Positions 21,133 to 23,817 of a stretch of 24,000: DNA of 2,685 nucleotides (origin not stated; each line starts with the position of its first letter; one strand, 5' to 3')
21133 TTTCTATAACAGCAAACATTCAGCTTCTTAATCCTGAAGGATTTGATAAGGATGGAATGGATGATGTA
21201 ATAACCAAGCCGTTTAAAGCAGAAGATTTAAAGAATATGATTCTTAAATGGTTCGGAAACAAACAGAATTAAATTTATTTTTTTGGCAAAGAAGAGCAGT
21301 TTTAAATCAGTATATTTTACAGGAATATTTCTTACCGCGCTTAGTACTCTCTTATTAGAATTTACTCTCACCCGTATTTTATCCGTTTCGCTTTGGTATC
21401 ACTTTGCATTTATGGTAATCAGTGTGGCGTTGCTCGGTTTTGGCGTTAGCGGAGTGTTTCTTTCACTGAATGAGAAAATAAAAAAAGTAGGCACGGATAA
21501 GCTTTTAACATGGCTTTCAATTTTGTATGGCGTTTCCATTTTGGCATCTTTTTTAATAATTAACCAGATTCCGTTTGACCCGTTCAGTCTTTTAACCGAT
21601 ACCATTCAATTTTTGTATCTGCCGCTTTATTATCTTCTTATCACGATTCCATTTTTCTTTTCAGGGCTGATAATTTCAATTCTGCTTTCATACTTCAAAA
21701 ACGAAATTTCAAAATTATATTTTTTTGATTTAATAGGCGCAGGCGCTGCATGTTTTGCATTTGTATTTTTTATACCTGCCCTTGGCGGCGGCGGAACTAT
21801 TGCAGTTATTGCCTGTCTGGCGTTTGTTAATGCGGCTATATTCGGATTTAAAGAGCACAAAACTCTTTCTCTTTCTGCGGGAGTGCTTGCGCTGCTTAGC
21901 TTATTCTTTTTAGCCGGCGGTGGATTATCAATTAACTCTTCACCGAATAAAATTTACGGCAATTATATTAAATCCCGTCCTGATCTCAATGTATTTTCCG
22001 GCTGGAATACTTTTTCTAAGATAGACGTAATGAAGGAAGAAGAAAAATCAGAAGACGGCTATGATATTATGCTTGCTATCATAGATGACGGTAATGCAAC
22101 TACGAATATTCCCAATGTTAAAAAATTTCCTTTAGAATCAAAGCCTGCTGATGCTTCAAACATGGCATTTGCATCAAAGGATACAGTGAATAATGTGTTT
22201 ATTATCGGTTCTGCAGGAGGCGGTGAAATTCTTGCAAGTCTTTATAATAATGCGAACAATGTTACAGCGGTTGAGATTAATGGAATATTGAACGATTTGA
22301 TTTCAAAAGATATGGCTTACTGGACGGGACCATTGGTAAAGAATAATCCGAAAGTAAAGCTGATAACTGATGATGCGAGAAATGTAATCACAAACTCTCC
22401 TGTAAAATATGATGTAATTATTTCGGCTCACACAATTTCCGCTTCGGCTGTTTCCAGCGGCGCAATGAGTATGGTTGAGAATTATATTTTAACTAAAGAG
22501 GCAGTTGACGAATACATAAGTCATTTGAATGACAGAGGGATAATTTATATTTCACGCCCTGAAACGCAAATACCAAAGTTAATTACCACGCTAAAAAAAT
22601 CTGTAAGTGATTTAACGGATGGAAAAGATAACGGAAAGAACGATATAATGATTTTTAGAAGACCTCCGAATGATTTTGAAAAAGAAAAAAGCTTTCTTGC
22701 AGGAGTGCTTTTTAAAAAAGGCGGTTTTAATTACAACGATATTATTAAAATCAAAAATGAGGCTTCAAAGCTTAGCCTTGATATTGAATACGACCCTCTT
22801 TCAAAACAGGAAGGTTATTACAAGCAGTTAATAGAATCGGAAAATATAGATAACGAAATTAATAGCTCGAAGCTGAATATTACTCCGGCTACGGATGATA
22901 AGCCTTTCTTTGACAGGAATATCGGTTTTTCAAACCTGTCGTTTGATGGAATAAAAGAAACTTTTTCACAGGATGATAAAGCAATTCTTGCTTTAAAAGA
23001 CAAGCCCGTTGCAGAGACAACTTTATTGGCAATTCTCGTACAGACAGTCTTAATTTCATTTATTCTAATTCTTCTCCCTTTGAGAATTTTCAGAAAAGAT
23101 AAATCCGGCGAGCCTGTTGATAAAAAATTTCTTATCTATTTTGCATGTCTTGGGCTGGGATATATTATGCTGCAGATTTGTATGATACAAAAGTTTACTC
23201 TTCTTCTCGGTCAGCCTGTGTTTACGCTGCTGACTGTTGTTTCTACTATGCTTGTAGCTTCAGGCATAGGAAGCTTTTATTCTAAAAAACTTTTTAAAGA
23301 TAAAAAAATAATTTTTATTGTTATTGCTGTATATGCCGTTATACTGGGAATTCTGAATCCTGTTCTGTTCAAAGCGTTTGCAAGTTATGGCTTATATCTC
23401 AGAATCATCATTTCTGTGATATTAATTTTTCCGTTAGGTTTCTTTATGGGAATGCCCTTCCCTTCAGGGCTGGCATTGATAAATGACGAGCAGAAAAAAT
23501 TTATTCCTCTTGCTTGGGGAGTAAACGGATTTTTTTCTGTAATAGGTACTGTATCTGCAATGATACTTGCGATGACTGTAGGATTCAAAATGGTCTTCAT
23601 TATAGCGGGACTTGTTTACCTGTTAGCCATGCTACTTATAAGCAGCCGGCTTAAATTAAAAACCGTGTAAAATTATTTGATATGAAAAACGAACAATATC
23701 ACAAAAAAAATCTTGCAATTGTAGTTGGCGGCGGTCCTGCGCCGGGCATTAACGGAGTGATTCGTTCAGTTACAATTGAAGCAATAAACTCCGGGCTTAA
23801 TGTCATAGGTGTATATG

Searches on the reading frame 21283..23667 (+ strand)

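Call 73: search_protein_families(library=pfam, proteins=[window:21283-23667:+], max_evalue=0.001)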
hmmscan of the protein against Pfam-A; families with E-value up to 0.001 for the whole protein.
window:21283-23667:+ (795 aa): 1 family
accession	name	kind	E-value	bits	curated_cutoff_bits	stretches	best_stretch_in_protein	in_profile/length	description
PF01564.23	Spermine_synth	-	0.00017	21.6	22.9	1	294-423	11-130/186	Spermine/spermidine synthase domain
